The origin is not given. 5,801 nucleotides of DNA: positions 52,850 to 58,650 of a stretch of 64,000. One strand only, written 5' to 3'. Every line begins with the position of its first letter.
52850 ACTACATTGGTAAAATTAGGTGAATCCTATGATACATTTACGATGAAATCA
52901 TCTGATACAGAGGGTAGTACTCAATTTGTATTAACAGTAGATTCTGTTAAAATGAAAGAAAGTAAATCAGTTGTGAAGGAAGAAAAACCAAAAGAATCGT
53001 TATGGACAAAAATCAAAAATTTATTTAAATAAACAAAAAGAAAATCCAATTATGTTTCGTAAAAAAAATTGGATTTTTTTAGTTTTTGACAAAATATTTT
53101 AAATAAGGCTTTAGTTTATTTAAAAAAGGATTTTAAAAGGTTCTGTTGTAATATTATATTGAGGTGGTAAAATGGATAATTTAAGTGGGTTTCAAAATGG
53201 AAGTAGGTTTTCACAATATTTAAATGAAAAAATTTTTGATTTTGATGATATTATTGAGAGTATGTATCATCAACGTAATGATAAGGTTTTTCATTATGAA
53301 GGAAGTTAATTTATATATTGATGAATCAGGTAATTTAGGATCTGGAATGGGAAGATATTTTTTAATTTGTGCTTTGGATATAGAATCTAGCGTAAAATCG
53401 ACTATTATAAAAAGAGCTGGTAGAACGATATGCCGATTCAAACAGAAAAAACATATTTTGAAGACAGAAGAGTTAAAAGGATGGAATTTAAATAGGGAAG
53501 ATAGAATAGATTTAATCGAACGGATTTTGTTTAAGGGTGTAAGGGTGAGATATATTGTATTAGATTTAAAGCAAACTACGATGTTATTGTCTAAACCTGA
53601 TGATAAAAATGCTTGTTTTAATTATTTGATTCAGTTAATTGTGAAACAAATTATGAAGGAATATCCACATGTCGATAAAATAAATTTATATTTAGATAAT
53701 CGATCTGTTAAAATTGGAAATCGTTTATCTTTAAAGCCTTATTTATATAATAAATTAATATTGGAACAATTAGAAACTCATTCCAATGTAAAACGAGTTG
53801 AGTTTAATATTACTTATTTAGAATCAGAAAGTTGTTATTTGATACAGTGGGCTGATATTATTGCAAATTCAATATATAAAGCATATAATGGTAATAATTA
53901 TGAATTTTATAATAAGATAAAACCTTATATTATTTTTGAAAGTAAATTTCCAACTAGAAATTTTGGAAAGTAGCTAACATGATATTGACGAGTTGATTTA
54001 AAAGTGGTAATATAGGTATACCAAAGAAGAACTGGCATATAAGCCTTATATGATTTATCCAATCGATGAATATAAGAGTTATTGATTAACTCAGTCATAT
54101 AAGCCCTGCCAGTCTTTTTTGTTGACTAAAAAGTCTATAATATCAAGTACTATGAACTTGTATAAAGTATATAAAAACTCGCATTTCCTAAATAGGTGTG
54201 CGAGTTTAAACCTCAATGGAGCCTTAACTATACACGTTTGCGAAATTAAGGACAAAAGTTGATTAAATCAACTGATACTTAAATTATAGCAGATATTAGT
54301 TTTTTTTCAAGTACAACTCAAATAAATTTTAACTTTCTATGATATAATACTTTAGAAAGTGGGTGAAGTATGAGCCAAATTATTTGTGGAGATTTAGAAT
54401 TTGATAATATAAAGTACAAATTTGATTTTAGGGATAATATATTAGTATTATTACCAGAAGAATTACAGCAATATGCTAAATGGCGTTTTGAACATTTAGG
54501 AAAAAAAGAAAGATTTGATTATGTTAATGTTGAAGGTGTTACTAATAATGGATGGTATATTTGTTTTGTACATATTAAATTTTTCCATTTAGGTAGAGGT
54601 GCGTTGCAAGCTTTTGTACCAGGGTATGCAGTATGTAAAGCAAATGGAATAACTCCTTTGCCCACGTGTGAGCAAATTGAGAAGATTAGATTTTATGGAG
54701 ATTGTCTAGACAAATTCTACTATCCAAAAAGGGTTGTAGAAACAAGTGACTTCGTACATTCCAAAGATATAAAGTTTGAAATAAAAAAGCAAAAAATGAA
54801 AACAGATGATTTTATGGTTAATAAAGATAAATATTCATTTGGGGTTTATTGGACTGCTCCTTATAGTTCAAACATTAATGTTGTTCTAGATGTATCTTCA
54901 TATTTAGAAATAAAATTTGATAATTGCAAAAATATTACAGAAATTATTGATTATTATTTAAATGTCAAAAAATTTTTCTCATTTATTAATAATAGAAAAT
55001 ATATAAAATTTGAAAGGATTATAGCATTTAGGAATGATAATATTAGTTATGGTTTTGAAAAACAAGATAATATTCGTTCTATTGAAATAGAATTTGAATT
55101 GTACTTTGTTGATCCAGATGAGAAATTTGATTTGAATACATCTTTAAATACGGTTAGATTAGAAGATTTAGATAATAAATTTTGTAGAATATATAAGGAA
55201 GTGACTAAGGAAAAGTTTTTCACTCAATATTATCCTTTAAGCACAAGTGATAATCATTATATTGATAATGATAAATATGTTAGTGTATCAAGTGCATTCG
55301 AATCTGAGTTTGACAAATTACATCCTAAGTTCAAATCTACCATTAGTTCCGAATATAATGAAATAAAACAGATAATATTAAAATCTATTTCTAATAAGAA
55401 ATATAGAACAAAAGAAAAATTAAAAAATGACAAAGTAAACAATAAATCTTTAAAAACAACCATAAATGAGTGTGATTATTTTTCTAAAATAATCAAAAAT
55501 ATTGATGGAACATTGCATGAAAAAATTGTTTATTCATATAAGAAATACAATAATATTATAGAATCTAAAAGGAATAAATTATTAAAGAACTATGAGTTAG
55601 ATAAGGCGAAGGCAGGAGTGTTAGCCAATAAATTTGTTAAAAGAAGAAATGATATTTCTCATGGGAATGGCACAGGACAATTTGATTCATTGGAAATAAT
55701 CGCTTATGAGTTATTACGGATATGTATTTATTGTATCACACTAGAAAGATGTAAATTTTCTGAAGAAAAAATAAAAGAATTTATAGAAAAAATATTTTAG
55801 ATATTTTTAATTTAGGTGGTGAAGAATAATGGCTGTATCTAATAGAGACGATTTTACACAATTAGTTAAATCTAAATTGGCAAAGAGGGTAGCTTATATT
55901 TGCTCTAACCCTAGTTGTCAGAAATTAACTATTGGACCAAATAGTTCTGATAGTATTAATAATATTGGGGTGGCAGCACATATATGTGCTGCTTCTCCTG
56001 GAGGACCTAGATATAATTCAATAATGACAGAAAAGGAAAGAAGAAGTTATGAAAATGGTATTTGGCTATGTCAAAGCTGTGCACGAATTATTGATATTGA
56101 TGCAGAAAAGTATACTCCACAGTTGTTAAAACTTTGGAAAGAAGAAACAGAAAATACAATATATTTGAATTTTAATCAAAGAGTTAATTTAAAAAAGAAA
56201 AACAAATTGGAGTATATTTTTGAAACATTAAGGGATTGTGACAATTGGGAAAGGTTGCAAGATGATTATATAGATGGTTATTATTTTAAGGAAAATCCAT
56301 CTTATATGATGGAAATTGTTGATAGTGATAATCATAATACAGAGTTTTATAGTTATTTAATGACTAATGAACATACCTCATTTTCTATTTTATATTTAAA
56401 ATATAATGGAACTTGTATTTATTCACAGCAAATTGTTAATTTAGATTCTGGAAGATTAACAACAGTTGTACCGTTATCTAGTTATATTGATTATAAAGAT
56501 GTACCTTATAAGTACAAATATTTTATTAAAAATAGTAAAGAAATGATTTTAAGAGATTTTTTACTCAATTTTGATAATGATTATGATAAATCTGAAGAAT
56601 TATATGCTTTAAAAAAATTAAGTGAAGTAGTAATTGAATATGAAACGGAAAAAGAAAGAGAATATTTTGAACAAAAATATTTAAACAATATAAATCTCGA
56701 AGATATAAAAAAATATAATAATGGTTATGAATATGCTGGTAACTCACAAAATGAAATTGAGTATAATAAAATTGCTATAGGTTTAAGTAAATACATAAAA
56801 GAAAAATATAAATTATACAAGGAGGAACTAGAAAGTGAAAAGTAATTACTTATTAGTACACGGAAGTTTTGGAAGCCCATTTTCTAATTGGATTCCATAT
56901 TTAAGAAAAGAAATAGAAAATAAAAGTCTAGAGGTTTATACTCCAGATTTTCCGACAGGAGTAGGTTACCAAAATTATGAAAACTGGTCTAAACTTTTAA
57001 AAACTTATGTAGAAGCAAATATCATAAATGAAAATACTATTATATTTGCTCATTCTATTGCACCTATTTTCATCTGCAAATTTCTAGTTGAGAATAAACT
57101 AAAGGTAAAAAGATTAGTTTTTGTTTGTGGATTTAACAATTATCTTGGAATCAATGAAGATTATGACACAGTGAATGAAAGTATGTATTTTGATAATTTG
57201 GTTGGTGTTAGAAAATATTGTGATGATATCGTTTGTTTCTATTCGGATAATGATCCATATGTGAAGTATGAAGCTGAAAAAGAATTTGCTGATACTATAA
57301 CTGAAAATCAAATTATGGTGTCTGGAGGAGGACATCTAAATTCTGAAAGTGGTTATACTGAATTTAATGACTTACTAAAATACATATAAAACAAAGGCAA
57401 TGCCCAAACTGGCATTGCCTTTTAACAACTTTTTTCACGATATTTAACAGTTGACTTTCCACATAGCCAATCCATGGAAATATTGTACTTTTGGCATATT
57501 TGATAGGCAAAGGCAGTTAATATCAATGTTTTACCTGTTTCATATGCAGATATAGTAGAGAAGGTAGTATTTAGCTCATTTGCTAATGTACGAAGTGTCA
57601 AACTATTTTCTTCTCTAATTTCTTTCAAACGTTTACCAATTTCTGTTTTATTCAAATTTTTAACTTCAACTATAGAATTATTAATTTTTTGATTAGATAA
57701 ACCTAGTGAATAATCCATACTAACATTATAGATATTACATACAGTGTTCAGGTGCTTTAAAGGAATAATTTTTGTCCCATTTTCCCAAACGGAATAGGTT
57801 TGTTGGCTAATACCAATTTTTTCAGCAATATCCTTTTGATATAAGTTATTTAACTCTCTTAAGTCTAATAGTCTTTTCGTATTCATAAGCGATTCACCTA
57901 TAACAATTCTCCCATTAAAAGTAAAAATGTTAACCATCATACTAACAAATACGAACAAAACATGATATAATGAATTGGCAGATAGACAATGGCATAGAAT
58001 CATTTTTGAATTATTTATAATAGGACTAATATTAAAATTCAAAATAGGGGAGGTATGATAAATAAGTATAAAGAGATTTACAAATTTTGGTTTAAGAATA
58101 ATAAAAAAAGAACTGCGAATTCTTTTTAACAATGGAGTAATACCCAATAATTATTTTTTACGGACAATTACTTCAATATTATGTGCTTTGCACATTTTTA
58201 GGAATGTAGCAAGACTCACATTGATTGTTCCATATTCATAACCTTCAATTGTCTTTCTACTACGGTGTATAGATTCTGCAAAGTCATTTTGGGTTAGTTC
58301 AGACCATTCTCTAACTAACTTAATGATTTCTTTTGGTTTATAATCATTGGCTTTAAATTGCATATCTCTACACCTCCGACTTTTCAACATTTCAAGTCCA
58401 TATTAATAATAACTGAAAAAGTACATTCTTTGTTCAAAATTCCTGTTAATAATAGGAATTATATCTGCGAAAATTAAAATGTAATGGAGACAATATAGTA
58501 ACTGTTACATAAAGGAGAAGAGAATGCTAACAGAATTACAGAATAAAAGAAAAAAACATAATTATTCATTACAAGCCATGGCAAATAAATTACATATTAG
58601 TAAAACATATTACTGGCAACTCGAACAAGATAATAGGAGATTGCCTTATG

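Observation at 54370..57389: Tight three-gene operon on a mobilizable element: HEPN-like Rx4H protein, HNH-like nuclease, small serine hydrolase. Candidate novel defence or conflict system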

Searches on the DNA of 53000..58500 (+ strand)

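Call 11: search_dna_similar(query=window:53000-58500:+, collection=plasmids, mode=near)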
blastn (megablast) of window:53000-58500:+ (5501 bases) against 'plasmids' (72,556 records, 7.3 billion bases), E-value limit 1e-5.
No match.

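Call 12: search_dna_similar(query=window:53000-58500:+, collection=phages, mode=near)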
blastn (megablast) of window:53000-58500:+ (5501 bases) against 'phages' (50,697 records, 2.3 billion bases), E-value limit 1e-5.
No match.

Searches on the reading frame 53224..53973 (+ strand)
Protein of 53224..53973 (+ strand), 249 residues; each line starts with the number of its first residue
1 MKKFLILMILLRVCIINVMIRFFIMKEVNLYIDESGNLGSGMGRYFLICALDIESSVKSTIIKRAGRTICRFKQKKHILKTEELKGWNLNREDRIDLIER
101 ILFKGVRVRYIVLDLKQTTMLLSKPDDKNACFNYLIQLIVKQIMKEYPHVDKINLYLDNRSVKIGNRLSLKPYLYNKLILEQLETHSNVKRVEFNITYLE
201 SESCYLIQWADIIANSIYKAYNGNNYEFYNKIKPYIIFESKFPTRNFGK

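Call 3: search_protein_families(library=pfam, proteins=[window:53224-53973:+], max_evalue=1)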
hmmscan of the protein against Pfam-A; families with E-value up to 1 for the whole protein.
window:53224-53973:+ (249 aa): 1 family
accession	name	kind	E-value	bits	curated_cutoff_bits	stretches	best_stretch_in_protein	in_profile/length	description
PF12686.12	DUF3800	-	8.3e-13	49.7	21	1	29-219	1-148/149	Protein of unknown function (DUF3800)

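Call 4: search_protein_families(library=padloc, proteins=[window:53224-53973:+], max_evalue=1)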
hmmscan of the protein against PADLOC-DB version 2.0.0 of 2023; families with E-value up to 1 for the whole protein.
window:53224-53973:+ (249 aa): 1 family
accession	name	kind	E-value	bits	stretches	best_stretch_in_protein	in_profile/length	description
PDLC04353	PDC-M04A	-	4.8e-07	27.4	1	25-235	1-197/232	-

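Call 5: search_protein_families(library=ncbifam, proteins=[window:53224-53973:+], max_evalue=1)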
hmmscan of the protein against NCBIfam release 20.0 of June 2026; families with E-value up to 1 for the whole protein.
window:53224-53973:+ (249 aa): 2 families
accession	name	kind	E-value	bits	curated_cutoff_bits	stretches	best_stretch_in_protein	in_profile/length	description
NF002172.0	PRK01018.1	equivalog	0.049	13.7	77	1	30-64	63-97/101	50S ribosomal protein L30e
NF003739.0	PRK05335.1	equivalog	0.09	11.5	262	1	158-240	85-171/441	methylenetetrahydrofolate--tRNA-(uracil(54)-C(5))-methyltransferase (FADH(2)-oxidizing) TrmFO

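Call 101: search_protein_families(library=phrogs, proteins=[window:53224-53973:+], max_evalue=0.001)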
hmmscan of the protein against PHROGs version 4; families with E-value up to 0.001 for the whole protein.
window:53224-53973:+ (249 aa): 1 family
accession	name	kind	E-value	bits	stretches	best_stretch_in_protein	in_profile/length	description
phrog_9243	-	unknown function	1.7e-25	90.9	1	28-234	3-212/234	-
